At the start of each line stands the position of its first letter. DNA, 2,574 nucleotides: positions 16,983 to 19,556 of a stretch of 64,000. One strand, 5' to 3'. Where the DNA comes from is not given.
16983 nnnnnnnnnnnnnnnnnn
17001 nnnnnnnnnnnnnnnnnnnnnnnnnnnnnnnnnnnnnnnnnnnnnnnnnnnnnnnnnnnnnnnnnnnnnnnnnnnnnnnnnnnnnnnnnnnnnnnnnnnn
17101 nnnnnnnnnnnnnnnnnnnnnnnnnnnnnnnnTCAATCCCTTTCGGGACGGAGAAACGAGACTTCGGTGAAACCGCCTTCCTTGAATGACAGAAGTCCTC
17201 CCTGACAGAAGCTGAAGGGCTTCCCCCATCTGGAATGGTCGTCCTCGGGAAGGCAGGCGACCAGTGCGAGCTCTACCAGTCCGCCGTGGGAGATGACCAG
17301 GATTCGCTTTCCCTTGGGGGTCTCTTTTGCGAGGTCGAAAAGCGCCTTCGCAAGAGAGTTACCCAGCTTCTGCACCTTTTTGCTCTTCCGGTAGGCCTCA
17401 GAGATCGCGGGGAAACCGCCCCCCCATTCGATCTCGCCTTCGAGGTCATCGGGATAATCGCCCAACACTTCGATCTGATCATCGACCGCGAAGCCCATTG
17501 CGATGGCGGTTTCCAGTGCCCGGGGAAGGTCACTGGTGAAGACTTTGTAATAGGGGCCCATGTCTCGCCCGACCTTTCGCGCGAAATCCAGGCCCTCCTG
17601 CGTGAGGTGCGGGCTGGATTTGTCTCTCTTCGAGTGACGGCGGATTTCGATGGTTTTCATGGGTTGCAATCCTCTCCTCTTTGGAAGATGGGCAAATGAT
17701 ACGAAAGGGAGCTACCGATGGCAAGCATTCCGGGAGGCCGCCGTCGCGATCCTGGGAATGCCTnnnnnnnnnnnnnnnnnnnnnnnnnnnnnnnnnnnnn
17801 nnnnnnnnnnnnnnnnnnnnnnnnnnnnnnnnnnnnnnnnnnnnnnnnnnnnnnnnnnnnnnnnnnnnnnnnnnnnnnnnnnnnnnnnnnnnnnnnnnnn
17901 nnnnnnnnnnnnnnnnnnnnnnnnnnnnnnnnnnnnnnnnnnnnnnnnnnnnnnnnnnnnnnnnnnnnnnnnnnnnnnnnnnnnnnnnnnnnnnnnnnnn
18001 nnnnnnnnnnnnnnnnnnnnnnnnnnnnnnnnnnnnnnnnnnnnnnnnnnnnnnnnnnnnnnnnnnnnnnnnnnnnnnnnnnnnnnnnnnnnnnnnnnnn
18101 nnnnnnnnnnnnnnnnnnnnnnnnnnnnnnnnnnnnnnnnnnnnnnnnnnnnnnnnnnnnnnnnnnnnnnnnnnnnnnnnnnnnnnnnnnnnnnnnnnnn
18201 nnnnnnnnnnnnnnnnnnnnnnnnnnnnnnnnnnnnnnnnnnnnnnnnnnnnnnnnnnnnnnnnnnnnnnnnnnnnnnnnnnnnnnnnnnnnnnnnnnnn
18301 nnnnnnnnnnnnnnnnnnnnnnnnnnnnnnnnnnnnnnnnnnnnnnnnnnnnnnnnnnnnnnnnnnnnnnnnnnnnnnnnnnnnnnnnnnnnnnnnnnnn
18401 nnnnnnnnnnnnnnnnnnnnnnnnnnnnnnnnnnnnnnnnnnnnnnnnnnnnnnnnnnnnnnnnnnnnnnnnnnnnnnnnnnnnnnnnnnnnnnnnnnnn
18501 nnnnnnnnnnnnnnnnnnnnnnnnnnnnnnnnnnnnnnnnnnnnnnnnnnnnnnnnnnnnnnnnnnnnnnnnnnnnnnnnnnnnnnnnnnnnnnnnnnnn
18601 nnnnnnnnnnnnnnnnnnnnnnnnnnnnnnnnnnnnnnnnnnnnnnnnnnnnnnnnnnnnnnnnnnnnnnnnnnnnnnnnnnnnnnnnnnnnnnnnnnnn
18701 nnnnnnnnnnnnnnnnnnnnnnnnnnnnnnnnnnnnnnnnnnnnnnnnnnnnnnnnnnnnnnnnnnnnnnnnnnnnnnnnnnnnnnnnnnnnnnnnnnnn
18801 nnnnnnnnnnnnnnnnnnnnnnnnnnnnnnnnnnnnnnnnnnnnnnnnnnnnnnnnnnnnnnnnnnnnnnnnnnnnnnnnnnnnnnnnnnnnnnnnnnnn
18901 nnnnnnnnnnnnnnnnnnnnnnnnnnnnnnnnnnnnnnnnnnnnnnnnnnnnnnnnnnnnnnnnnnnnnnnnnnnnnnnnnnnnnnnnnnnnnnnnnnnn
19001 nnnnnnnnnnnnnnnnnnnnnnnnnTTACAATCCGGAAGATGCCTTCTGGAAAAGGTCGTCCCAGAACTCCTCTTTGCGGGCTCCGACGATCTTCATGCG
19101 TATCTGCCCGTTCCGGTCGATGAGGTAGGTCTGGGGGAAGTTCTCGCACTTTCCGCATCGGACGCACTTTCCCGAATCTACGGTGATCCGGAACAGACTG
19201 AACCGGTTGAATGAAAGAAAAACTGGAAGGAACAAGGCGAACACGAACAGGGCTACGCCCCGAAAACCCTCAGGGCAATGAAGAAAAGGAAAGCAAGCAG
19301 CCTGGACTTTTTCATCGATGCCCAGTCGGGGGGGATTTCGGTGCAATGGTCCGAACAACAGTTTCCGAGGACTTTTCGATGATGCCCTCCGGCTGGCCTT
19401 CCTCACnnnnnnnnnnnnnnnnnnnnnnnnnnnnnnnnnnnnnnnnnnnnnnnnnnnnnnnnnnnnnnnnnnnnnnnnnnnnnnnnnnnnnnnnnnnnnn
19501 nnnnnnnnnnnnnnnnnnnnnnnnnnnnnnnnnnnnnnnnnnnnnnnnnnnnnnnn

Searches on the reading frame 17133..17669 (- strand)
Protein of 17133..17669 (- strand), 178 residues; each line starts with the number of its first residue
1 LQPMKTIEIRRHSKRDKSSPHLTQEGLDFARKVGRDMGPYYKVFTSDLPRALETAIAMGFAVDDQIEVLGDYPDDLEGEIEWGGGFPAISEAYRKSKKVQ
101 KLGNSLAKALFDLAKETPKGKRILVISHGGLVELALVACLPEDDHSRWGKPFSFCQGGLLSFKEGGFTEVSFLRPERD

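Call 92: search_protein_families(library=pfam, proteins=[window:17133-17669:-], max_evalue=0.001)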
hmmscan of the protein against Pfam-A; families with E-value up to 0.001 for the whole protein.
window:17133-17669:- (178 aa): 1 family
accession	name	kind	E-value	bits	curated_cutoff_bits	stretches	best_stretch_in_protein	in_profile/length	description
PF00300.27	His_Phos_1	-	3.4e-08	33.8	21.7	1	18-169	21-188/194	Histidine phosphatase superfamily (branch 1)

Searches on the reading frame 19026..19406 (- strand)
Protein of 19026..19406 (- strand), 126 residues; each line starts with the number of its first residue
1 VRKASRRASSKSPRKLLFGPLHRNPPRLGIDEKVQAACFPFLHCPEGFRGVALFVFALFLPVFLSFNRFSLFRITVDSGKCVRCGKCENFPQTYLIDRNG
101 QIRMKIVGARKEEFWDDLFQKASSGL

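Call 90: search_protein_families(library=pfam, proteins=[window:19026-19406:-], max_evalue=10)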
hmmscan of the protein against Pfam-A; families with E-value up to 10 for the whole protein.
window:19026-19406:- (126 aa): 4 families
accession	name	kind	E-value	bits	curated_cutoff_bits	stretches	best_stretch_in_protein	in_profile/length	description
PF12837.12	Fer4_6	-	0.0057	17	25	1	74-89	2-17/24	4Fe-4S binding domain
PF00037.32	Fer4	-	0.0057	16.9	21.1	1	74-89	1-16/24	4Fe-4S binding domain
PF12797.12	Fer4_2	-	0.0078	16.6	24.5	1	74-89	3-18/22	4Fe-4S binding domain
PF12800.12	Fer4_4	-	3.5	8.7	24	1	80-89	3-12/17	4Fe-4S binding domain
